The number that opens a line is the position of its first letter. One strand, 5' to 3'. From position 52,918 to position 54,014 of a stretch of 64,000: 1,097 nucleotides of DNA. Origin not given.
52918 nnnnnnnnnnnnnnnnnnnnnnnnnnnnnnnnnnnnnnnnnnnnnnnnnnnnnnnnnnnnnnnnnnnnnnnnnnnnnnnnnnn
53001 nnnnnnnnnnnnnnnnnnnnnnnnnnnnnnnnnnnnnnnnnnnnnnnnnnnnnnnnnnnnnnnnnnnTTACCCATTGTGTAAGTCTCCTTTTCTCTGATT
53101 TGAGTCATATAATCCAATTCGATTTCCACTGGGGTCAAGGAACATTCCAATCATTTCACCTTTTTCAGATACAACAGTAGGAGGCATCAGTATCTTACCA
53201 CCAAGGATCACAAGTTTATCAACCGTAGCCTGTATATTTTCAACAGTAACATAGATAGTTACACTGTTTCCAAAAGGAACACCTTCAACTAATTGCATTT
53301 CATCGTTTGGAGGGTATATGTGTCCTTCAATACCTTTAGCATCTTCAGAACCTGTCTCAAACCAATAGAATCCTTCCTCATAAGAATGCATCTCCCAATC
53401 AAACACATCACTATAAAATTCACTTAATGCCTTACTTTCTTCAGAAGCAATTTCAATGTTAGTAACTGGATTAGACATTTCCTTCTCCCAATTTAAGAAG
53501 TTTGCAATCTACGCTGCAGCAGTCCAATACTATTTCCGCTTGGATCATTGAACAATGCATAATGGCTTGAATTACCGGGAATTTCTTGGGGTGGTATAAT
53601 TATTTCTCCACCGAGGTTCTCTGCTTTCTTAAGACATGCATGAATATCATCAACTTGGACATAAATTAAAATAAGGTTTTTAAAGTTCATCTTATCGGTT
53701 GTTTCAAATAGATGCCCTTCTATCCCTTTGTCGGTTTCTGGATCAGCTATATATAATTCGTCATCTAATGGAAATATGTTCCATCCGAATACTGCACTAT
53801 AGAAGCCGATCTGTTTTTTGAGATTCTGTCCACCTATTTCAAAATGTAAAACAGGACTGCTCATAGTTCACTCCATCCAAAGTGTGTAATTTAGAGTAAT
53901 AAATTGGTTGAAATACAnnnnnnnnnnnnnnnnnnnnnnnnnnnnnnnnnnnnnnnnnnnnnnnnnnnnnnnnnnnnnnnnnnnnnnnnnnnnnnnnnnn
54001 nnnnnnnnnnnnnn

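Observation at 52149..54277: Five tandem, co-directional VOC (bleomycin-resistance-protein-sized) paralogs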

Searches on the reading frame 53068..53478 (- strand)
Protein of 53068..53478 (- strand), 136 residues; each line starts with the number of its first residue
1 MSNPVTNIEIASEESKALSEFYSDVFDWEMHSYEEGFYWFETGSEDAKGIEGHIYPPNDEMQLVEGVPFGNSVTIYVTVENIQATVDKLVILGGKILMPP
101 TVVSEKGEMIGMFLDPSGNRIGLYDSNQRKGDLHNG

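Call 3: search_protein_families(library=pfam, proteins=[window:53068-53478:-], max_evalue=0.01)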
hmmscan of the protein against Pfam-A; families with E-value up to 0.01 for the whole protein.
window:53068-53478:- (136 aa): 2 families
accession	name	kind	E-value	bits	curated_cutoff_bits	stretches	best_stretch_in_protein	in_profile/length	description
PF00903.31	Glyoxalase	-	8.6e-08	33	20.6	1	14-121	11-119/121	Glyoxalase/Bleomycin resistance protein/Dioxygenase superfamily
PF18029.7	Glyoxalase_6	-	1.1e-05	26.5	23.6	1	10-121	4-103/106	Glyoxalase-like domain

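Call 4: search_protein_families(library=ncbifam, proteins=[window:53068-53478:-], max_evalue=0.01)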
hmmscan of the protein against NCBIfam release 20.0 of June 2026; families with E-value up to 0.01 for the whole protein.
window:53068-53478:- (136 aa): 1 family
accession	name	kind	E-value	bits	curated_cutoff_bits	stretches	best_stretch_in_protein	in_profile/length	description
NF053614.1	AfsKbindKbpAStmc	equivalog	0.00017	21.4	250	1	16-131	16-119/231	AfsK-binding protein KbpA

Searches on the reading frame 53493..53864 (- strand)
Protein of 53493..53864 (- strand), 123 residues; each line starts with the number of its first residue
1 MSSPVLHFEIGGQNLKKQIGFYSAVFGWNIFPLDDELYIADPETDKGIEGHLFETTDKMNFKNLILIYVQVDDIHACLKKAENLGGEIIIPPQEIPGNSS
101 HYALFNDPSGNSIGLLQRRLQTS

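Call 3: search_protein_families(library=pfam, proteins=[window:53493-53864:-], max_evalue=0.01)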
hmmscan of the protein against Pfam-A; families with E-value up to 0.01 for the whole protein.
window:53493-53864:- (123 aa): 2 families
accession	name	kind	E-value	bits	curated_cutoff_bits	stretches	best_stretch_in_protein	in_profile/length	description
PF00903.31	Glyoxalase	-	4.2e-10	40.5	20.6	1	6-113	3-119/121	Glyoxalase/Bleomycin resistance protein/Dioxygenase superfamily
PF18029.7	Glyoxalase_6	-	0.00011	23.2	23.6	1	14-113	8-103/106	Glyoxalase-like domain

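Call 4: search_protein_families(library=ncbifam, proteins=[window:53493-53864:-], max_evalue=0.01)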
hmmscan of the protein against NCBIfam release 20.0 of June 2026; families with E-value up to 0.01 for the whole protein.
window:53493-53864:- (123 aa): 2 families
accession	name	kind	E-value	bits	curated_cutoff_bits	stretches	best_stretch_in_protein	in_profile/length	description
NF053614.1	AfsKbindKbpAStmc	equivalog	2.2e-05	24.2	250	1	21-118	21-114/231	AfsK-binding protein KbpA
TIGR00068.2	glyox_I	equivalog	0.00016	21.6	120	0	67-119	91-141/143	lactoylglutathione lyase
